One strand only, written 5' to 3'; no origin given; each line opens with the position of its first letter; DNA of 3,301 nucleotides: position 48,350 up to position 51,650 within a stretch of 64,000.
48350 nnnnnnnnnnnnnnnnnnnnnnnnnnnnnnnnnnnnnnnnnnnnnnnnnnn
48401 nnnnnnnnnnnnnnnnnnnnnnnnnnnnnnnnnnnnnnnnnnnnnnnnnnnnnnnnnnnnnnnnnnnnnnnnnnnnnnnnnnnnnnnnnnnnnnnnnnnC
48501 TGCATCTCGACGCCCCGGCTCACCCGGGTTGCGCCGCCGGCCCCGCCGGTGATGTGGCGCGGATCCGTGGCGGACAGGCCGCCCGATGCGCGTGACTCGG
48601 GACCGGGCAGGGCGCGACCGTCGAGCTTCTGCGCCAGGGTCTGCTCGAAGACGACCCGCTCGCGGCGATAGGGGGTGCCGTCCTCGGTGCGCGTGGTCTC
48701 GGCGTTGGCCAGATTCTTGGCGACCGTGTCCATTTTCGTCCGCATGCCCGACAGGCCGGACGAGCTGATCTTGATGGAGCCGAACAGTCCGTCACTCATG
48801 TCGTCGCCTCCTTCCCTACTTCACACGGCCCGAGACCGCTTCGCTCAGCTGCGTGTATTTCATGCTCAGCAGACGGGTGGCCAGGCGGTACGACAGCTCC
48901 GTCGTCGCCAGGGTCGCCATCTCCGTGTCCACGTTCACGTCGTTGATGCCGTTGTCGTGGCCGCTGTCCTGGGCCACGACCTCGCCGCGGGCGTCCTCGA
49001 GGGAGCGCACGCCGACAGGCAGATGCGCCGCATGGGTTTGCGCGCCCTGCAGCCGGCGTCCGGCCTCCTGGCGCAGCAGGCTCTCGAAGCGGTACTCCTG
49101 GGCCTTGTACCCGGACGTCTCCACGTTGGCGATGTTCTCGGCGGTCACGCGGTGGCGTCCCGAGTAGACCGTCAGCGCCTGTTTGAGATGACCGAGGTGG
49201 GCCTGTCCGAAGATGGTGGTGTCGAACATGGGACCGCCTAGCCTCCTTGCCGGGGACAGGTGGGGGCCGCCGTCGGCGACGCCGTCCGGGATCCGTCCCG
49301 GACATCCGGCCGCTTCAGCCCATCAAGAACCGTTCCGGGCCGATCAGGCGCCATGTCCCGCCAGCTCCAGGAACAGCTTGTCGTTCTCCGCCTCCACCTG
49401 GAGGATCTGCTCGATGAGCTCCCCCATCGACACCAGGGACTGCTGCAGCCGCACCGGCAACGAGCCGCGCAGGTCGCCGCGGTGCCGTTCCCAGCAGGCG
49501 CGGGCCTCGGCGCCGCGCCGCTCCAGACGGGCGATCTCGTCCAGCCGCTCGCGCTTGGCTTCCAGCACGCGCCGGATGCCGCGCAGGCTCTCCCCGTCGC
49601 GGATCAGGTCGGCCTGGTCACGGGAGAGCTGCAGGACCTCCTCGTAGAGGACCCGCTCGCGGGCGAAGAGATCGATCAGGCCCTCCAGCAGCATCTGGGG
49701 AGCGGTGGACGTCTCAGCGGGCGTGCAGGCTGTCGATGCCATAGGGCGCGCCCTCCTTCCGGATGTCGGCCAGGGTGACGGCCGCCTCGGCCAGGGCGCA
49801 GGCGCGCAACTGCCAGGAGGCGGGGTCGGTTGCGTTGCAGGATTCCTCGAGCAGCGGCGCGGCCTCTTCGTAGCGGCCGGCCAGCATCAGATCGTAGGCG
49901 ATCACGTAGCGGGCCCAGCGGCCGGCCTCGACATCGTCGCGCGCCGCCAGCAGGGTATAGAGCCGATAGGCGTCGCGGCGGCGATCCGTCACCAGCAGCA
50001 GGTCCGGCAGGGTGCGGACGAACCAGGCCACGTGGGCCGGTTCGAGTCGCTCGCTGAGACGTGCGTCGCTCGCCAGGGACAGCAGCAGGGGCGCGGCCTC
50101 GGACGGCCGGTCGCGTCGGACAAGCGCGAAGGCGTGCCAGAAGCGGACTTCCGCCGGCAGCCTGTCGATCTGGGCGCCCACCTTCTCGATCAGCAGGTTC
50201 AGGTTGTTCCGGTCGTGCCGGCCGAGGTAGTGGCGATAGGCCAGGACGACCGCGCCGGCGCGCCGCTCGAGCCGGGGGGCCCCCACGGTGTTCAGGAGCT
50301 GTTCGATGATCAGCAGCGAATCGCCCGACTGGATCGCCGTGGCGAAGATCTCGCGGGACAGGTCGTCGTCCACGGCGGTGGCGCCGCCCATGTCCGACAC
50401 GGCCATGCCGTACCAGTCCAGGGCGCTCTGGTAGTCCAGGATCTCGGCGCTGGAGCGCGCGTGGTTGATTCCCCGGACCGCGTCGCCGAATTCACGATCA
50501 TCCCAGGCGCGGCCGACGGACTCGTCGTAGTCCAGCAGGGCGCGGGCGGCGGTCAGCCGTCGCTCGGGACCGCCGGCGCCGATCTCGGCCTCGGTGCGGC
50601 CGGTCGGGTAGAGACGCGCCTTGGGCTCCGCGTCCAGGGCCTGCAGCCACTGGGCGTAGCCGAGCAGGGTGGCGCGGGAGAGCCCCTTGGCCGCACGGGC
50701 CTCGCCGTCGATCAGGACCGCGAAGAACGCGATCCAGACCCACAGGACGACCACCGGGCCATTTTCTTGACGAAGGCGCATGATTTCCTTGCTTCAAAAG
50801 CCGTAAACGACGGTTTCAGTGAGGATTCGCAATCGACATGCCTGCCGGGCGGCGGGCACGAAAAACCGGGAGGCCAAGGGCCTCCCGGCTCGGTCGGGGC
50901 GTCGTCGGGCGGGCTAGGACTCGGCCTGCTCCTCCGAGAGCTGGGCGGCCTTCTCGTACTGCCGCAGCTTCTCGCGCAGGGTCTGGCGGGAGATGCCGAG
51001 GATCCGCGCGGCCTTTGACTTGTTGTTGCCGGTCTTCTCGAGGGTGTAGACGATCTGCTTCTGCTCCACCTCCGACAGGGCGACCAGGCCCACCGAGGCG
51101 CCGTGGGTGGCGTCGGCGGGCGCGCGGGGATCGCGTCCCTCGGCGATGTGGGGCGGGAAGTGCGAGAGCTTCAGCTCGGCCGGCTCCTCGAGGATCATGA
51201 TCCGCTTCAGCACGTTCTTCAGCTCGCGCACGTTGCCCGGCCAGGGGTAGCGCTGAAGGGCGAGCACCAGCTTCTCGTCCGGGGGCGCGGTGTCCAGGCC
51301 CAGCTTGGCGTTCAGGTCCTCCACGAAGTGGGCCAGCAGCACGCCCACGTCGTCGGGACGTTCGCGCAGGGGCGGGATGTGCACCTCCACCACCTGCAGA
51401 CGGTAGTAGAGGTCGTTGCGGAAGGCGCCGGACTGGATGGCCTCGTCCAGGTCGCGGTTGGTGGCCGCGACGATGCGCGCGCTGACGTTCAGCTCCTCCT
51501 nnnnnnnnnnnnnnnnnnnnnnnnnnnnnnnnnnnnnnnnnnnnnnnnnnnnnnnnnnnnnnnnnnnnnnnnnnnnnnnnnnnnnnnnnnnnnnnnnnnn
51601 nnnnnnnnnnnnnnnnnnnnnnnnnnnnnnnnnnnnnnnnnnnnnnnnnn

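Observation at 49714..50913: Unknown 355-aa signal-anchored helical-repeat protein, the first gene after the fleR terminator and under its own sigma54 promoter, heading the flgN-like/flgB unit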

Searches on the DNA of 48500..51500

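Call 82: search_rna_families(source=window, start=48500, end=51500, threshold=evalue, max_evalue=1)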
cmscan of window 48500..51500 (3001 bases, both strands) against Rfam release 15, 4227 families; matches with E-value up to 1: 0.
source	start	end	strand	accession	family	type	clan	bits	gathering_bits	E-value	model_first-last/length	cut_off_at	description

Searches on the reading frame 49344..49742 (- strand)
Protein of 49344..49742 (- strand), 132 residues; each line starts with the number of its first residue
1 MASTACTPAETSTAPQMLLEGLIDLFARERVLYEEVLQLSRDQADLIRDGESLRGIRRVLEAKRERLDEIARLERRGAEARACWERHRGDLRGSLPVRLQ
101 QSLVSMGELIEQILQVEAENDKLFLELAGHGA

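Call 3: search_protein_families(library=pfam, proteins=[window:49344-49742:-], max_evalue=1)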
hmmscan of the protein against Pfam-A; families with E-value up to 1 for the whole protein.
window:49344-49742:- (132 aa): 3 families
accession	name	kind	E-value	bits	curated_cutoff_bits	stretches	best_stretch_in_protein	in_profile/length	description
PF05130.17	FlgN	-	1.7e-06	29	30.5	1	17-84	1-67/147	FlgN protein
PF17765.7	MLTR_LBD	-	0.0027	18.2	26.3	1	68-128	93-154/168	MmyB-like transcription regulator ligand binding domain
PF04977.20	DivIC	-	0.43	10.9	28.9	0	34-73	24-63/80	Septum formation initiator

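Call 4: search_protein_families(library=ncbifam, proteins=[window:49344-49742:-], max_evalue=1)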
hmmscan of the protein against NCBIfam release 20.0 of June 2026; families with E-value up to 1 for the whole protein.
window:49344-49742:- (132 aa): 0 families

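Call 62: find_homologous_proteins(query=window:49344-49742:-, max_evalue=0.001)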
Query window:49344-49742:- (132 aa): 18 proteins with E <= 0.001 among 83 candidates.
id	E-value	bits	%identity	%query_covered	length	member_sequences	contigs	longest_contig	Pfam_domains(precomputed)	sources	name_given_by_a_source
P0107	4.1e-76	270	100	100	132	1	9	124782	PF05130.18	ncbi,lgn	-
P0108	1.6e-59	217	82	98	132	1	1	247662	-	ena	-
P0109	2.4e-58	213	80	100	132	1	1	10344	PF05130.18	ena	-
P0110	4.7e-56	206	77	100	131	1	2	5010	-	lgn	-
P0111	2.6e-49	184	72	99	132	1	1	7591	-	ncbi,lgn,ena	-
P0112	2.8e-49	184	70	100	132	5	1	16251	-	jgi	-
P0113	8.7e-48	179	72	95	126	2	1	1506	-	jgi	jgi:hypothetical protein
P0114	9.0e-44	166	64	100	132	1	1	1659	-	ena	-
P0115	6.8e-41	157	62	98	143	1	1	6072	-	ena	-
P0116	7.9e-40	153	68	92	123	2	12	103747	PF05130.18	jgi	-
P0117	8.2e-40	153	66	97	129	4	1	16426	-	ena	-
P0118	1.6e-39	152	66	84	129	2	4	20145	-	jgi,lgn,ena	-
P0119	1.6e-39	152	62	98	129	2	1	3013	-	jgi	-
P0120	4.8e-39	151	65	97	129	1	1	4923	-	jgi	jgi:hypothetical protein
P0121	6.1e-39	151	61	100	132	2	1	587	-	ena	-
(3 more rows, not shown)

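Call 65: search_solved_structures(query=A5, max_evalue=10)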
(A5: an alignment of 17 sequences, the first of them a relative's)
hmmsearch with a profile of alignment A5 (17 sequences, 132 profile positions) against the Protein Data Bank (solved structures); distinct sequences matched with E-value up to 10: 11.
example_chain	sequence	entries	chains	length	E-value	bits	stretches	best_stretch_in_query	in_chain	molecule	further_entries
9r1o_A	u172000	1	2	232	0.00021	24.2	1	18-115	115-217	sc-apCC-6-DPH-NR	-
9i6b_I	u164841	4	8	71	0.22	14.4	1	39-73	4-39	Import receptor subunit-like protein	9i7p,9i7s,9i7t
11fw_A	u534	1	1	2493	0.31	13.9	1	44-89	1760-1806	Virion DNA-directed RNA polymerase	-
6dmp_B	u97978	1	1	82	0.34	13.8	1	7-44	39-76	Designed orthogonal protein DHD13_XAAA_B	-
11go_A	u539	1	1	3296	0.4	13.6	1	44-89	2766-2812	Virion DNA-directed RNA polymerase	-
2ke5_A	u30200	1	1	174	0.41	13.5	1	77-127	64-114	Ras-related protein Ral-B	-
2kwi_A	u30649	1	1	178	0.44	13.4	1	77-127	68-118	Ras-related protein Ral-B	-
11gp_A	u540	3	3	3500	0.45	13.4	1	44-89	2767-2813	Virion DNA-directed RNA polymerase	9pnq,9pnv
9pnr_A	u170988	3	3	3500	0.45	13.4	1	44-89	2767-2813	Virion DNA-directed RNA polymerase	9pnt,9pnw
6zqt_A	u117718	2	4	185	0.47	13.3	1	77-127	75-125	Ras-related protein Ral-B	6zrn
8qad_A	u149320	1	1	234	0.88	12.4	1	18-115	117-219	sc-apCC-6-LLIA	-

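Call 71: predict_structure(alignment_id=A5)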
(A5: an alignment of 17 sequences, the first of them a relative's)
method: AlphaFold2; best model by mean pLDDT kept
length: 132 residues; sequences in the alignment: 17
mean_pLDDT: 85.4   pTM: 0.77
mean pLDDT of the five models: 85.4, 85.1, 82.8, 81.3, 79.7
residues with pLDDT >= 90: 68; 70-90: 47; 50-70: 6; < 50: 11
segments of 3 or more residues with pLDDT < 50: 4-11
pLDDT, mean of each block of 10 residues (from residue 1): 46 68 91 98 94 92 98 91 82 80 93 98 85 51
secondary structure, 60 per line:
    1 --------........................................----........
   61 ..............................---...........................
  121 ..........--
elements in order: H9-48 H53-90 H94-130

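Call 73: fold_search(model_id=the predicted structure, library=pdb)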
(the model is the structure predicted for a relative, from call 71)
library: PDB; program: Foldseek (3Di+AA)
matches with E <= 10: 420; with E <= 0.001: 0
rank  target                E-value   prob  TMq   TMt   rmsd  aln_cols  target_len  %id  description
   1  9qwr_A                1.4e-01  0.98  0.54  0.47   5.7       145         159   12  MIC60 helical bundle dimer (released 2026-02-25)
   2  9qwr_B                2.4e-01  1.00  0.68  0.54   4.0       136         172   11  MIC60 helical bundle dimer (released 2026-02-25)
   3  6b87_B                3.4e-01  0.97  0.46  0.63  18.2       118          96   17  Crystal structure of transmembrane protein TMHC2_E (released 2018-03-14)
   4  6b87_A                3.4e-01  0.97  0.47  0.61  19.0       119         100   17  Crystal structure of transmembrane protein TMHC2_E (released 2018-03-14)
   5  4tx5_A                3.8e-01  0.91  0.52  0.40   7.0       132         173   12  Crystal structure of Smac-DIABLO (in space group P65) (released 2015-07-15)
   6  5nen_B                4.3e-01  0.35  0.31  0.20  31.7       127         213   12  Crystal structure of the soluble domain of LipC, a membrane fusion protein of a type I secretion system (released 2017-11-22)
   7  7v5d_A                4.3e-01  0.28  0.32  0.10  15.0       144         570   13  Cryo-EM structure of the mouse ABCB9 (PG-bound) (released 2022-10-19)
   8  2v0o_B                4.5e-01  0.85  0.51  0.26  30.3       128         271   13  FCHO2 F-BAR domain (released 2007-06-26)
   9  6egc                  4.5e-01  0.77  0.44  0.39  21.0       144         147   20  Single-chain version of 2L4HC2_23 (PDB 5J0K) (released 2019-05-29)
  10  8auw_C                5.1e-01  0.85  0.53  0.44  10.5       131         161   13  Cryo-EM structure of human BIRC6 in complex with SMAC. (released 2023-02-15)
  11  1g73_A                5.4e-01  0.87  0.52  0.44   7.0       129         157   12  CRYSTAL STRUCTURE OF SMAC BOUND TO XIAP-BIR3 DOMAIN (released 2001-01-10)
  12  8auw_D                5.7e-01  0.85  0.52  0.44   7.0       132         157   12  Cryo-EM structure of human BIRC6 in complex with SMAC. (released 2023-02-15)
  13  4j2c_C                6.0e-01  0.97  0.54  0.65   3.6        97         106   11  GARP-SNARE Interaction (released 2013-12-25)
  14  2v0o_C                6.0e-01  0.72  0.44  0.24  30.4       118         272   13  FCHO2 F-BAR domain (released 2007-06-26)
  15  4ayw                  6.3e-01  0.77  0.51  0.14  12.8       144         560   14  STRUCTURE OF THE HUMAN MITOCHONDRIAL ABC TRANSPORTER, ABCB10 (PLATE FORM) (released 2012-07-11)
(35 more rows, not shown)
